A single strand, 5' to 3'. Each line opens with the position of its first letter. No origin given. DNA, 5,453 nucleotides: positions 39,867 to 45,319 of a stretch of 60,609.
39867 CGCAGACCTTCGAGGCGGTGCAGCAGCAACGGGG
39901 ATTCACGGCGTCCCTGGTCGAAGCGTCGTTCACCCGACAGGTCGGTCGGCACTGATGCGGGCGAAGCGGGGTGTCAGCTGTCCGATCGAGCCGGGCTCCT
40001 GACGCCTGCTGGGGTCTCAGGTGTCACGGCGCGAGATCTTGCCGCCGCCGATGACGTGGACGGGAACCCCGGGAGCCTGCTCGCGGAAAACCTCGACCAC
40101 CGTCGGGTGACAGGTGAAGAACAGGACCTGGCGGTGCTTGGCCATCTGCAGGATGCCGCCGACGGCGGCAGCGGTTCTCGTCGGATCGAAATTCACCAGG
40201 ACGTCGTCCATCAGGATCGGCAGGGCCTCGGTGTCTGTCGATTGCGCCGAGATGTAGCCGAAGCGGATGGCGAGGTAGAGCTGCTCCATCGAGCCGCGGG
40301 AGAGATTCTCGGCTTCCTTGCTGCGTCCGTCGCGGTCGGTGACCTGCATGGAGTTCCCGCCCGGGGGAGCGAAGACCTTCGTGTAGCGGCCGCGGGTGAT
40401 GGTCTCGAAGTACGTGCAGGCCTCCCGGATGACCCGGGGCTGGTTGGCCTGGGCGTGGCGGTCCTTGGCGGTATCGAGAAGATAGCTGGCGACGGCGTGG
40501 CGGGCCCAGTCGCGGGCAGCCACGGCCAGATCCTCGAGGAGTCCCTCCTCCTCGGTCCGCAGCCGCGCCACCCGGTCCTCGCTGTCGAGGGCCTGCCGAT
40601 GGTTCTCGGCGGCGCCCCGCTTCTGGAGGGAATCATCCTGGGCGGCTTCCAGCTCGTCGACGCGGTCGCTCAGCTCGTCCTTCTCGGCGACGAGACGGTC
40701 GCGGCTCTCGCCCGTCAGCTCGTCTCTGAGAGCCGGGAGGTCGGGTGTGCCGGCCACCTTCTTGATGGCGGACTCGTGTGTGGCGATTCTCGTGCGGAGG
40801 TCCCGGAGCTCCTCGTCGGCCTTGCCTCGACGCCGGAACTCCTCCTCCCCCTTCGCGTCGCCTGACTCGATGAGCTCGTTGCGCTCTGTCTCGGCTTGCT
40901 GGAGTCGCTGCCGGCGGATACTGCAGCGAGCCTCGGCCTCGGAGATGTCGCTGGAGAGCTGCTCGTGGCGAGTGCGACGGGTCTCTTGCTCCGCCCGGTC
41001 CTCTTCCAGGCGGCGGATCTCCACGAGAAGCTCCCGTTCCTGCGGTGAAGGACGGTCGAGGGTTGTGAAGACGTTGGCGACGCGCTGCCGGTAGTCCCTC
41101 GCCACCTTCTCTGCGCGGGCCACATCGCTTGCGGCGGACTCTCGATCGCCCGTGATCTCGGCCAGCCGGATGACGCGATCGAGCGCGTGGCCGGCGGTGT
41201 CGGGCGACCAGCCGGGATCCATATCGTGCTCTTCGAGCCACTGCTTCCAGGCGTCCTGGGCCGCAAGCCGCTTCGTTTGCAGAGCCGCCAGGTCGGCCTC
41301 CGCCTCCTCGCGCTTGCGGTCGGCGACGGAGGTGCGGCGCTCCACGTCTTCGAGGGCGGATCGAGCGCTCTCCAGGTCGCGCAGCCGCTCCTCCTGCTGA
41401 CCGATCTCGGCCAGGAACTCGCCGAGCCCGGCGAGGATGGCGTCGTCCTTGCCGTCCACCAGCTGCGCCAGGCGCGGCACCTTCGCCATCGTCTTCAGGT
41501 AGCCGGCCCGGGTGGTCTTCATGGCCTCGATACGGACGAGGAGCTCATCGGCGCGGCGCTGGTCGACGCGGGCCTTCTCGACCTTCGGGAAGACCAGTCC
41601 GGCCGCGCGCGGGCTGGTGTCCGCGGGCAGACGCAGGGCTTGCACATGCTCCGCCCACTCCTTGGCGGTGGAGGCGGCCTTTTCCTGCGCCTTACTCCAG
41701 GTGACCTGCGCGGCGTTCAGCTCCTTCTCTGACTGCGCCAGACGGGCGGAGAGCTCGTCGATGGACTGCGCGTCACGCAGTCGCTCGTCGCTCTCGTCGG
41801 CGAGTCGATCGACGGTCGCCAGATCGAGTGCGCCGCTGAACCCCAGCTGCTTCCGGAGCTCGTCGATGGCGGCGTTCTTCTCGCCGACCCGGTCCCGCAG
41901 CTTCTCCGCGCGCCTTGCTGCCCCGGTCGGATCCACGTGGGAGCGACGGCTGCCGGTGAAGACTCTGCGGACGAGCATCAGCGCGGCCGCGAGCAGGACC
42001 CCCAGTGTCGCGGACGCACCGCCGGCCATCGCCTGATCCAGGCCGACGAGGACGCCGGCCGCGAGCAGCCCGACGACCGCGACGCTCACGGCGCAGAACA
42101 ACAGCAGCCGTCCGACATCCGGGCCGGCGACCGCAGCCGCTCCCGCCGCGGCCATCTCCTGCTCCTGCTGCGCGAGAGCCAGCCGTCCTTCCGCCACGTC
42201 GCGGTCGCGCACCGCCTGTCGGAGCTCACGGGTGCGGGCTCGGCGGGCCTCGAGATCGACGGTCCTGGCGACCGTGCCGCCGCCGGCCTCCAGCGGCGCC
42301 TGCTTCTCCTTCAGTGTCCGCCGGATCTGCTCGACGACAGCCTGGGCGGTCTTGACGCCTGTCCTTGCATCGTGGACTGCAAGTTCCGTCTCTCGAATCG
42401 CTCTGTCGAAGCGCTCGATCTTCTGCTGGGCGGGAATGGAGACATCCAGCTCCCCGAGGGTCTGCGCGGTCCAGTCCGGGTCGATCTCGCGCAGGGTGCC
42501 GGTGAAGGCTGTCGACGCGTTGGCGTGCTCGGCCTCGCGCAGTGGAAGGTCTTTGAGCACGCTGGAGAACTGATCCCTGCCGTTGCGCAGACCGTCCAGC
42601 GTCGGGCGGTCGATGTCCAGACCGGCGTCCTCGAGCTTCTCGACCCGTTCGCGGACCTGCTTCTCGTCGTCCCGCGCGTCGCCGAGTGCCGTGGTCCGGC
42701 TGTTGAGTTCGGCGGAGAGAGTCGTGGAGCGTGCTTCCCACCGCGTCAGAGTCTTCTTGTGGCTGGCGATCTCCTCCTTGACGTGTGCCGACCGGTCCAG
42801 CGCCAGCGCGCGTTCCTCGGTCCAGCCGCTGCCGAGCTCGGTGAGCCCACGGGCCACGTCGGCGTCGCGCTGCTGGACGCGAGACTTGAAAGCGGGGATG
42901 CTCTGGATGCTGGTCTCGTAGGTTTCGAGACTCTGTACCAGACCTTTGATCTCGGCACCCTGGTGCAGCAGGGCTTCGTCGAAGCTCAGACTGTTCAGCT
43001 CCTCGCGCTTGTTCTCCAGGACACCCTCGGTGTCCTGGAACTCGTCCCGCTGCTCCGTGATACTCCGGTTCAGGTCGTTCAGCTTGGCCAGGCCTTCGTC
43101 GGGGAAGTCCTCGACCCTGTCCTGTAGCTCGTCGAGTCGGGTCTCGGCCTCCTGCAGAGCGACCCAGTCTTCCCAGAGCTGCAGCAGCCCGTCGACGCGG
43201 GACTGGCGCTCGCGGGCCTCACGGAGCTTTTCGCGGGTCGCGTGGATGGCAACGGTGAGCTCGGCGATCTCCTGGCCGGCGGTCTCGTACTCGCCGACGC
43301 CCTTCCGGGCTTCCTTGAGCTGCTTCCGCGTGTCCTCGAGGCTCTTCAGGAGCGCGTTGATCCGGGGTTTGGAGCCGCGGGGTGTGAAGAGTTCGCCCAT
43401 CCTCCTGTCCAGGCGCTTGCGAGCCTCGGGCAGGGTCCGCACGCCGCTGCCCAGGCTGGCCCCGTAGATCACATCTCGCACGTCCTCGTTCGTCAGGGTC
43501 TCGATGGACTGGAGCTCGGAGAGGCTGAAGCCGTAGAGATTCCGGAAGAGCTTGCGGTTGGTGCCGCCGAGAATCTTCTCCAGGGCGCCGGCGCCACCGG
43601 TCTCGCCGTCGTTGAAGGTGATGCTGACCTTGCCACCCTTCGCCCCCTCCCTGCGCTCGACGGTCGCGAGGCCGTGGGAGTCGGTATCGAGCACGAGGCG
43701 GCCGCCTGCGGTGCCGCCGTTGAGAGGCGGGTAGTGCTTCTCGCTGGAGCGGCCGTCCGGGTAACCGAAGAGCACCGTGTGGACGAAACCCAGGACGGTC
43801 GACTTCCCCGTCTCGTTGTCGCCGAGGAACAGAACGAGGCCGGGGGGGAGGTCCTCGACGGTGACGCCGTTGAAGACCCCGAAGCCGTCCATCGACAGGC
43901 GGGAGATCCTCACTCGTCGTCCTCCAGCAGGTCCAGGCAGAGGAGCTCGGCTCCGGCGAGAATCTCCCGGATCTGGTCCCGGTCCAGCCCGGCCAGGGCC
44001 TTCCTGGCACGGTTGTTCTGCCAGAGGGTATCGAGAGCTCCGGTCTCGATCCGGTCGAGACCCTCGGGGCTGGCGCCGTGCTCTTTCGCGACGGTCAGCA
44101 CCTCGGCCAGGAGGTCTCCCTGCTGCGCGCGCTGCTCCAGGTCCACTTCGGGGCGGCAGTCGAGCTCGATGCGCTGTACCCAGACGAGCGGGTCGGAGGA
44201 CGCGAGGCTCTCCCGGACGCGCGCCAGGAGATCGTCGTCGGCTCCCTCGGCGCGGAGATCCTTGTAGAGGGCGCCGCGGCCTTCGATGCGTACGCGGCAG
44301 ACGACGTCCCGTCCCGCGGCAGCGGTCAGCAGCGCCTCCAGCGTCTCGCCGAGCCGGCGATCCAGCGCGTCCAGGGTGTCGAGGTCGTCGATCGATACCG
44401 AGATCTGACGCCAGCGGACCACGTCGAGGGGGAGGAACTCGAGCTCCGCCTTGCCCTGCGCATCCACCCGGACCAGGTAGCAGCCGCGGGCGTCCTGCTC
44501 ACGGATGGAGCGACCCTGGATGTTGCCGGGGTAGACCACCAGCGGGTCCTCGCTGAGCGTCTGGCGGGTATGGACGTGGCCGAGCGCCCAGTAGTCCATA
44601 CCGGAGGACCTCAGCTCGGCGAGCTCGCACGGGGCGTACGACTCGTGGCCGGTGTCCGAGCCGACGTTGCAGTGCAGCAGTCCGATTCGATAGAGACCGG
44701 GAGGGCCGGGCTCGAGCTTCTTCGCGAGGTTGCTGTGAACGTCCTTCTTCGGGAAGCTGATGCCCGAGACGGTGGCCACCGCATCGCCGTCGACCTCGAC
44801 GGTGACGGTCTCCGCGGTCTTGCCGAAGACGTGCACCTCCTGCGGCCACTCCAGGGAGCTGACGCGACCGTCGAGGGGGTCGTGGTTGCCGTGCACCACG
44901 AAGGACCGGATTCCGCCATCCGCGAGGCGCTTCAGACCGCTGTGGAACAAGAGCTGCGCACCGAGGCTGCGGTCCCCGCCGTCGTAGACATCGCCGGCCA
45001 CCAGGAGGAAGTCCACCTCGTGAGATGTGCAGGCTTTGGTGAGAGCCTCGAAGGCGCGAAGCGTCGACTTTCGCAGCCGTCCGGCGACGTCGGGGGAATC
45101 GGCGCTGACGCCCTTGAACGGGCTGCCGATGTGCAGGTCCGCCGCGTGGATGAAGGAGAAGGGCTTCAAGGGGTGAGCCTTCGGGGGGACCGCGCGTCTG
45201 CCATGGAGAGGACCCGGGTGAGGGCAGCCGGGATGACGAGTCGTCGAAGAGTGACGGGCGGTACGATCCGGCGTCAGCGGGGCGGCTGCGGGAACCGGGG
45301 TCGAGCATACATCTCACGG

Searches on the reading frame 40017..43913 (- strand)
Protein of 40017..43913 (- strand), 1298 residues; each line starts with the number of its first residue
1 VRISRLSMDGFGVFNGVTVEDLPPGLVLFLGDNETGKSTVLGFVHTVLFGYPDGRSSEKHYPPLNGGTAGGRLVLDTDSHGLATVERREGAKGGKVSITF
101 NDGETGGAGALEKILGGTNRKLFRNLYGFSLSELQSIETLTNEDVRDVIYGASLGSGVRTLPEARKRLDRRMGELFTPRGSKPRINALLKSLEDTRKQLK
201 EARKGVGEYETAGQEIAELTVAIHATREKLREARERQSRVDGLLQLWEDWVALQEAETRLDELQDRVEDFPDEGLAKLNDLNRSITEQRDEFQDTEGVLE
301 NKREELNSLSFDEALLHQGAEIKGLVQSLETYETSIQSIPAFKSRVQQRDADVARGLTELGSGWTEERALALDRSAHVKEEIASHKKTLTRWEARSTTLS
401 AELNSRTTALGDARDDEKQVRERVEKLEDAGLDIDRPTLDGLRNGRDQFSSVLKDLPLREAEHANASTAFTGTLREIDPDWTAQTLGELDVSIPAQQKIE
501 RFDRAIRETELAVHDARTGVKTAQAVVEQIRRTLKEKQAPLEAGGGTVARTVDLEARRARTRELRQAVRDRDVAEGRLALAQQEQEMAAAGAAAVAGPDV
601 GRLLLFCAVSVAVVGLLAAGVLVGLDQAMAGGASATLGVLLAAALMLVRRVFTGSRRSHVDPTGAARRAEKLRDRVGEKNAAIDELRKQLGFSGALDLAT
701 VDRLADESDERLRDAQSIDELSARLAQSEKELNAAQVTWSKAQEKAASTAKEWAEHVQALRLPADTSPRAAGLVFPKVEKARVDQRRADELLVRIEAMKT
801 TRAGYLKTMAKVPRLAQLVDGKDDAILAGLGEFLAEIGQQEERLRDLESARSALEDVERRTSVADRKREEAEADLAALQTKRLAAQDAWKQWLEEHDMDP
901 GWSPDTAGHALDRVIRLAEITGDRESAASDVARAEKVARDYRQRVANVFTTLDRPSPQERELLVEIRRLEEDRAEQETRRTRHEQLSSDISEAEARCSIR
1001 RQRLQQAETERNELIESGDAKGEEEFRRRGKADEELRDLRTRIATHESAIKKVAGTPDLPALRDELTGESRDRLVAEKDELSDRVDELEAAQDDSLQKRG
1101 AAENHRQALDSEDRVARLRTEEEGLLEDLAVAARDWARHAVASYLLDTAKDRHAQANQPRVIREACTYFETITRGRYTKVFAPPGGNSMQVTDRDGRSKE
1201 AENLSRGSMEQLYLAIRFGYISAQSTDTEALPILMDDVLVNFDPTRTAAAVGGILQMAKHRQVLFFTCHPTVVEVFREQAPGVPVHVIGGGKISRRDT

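Call 28: search_protein_families(library=pfam, proteins=[window:40017-43913:-], max_evalue=0.00001)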
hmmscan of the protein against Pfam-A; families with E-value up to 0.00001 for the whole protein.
window:40017-43913:- (1298 aa): 2 families
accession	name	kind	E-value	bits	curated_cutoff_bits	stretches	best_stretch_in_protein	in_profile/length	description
PF13514.12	AAA_27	-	8.4e-21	74.9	22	1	1-203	1-200/206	AAA domain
PF13476.12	AAA_23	-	9.4e-10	39.9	27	1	5-295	1-176/201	AAA domain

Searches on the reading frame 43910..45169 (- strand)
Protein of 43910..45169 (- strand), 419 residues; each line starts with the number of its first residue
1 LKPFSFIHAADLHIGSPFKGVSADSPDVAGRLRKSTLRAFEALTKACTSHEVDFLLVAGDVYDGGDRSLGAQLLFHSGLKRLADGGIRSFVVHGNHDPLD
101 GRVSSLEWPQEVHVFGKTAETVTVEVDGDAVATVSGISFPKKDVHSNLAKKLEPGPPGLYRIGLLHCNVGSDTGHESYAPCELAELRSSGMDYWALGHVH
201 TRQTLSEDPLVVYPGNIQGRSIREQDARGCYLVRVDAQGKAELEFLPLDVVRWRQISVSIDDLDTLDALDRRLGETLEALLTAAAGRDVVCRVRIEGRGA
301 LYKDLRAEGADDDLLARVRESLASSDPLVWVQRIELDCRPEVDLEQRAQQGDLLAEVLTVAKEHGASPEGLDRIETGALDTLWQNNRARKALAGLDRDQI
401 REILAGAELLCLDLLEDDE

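Call 28: search_protein_families(library=pfam, proteins=[window:43910-45169:-], max_evalue=0.00001)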
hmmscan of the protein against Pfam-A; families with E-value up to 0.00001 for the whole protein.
window:43910-45169:- (419 aa): 1 family
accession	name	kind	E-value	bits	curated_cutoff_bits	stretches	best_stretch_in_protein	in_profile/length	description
PF00149.33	Metallophos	-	1.6e-14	55.2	21.5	1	5-201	2-190/191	Calcineurin-like phosphoesterase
